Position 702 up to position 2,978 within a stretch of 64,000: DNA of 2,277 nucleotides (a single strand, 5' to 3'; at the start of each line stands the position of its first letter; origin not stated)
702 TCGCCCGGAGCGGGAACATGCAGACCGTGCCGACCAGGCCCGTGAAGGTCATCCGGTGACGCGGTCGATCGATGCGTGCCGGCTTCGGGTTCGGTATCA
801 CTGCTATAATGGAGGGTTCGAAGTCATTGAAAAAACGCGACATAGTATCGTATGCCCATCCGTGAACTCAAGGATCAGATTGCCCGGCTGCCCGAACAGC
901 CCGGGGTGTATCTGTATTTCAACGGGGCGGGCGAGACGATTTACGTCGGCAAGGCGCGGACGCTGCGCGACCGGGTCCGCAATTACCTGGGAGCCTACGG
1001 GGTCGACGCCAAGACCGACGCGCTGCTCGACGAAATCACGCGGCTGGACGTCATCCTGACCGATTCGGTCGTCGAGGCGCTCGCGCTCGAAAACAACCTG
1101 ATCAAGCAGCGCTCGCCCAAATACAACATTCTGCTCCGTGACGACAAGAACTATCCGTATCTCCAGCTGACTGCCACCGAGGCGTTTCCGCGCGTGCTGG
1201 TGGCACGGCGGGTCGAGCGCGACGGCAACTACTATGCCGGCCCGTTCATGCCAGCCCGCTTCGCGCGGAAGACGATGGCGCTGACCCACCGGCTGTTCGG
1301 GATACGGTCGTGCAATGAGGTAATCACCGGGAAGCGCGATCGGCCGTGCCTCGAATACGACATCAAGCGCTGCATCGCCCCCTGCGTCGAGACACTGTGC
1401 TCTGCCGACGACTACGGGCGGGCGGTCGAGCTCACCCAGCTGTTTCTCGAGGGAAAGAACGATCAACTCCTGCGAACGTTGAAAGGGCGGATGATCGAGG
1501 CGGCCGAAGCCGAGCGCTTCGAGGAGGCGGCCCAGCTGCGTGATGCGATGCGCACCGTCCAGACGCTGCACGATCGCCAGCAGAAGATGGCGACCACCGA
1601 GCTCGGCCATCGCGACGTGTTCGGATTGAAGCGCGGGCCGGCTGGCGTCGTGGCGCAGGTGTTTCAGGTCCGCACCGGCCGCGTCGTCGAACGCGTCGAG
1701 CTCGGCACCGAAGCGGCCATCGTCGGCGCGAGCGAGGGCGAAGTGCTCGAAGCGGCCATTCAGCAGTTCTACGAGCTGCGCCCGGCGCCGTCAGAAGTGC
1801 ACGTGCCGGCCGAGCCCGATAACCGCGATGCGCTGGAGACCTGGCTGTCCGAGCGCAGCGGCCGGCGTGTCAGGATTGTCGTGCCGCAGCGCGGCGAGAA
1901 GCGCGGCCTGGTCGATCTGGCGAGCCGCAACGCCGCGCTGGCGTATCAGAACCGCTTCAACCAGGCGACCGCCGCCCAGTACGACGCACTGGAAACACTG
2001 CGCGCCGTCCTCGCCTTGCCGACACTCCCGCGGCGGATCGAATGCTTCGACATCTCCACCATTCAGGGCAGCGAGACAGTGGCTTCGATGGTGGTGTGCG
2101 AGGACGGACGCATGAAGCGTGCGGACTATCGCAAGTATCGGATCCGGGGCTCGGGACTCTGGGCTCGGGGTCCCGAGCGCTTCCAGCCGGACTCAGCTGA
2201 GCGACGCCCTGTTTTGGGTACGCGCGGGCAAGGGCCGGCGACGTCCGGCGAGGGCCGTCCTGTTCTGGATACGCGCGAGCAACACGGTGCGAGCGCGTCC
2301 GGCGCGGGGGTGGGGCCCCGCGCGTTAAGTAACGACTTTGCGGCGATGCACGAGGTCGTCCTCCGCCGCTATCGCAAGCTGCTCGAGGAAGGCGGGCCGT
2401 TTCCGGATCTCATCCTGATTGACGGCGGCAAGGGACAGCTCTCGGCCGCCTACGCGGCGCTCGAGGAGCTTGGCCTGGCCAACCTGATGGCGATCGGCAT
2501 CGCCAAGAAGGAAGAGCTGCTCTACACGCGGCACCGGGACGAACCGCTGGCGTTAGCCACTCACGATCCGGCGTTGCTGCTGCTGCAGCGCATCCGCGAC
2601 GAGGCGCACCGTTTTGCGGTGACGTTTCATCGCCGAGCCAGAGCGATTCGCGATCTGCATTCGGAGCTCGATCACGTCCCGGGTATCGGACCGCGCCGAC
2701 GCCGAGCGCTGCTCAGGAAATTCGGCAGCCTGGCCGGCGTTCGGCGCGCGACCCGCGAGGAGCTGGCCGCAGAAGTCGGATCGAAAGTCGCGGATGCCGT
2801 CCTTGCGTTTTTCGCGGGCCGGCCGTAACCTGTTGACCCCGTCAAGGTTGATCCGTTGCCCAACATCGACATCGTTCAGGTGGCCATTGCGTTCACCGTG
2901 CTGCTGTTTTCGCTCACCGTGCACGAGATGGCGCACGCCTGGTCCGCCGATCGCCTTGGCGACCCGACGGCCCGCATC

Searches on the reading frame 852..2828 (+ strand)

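Call 8: search_protein_families(library=pfam, proteins=[window:852-2828:+])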
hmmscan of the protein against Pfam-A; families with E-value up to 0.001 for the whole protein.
window:852-2828:+ (658 aa): 8 families
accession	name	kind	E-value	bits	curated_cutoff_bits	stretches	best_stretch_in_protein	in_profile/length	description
PF08459.17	UvrC_RNaseH_dom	-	1e-50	172.2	22.3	2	493-590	54-159/159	UvrC RNAse H endonuclease domain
PF22920.2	UvrC_RNaseH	-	1.3e-30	106.1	24.3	1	254-367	2-115/116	UvrC Ribonuclease H-like domain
PF14520.12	HHH_5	-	4.8e-07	30.6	27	1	605-651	3-52/57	Helix-hairpin-helix domain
PF01541.30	GIY-YIG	-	1.4e-06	29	22.6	1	17-92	2-78/78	GIY-YIG catalytic domain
PF02151.25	UVR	-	5.7e-06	26.3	21.5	1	205-234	2-31/36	UvrB/uvrC motif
PF12826.13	HHH_2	-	2.4e-05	24.8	27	1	609-655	8-56/64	Helix-hairpin-helix motif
PF24348.1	DUF7508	-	0.00018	22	26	0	8-47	13-51/79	Domain of unknown function (DUF7508)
PF00633.29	HHH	-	0.00034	20.8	24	0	626-653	1-30/30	Helix-hairpin-helix motif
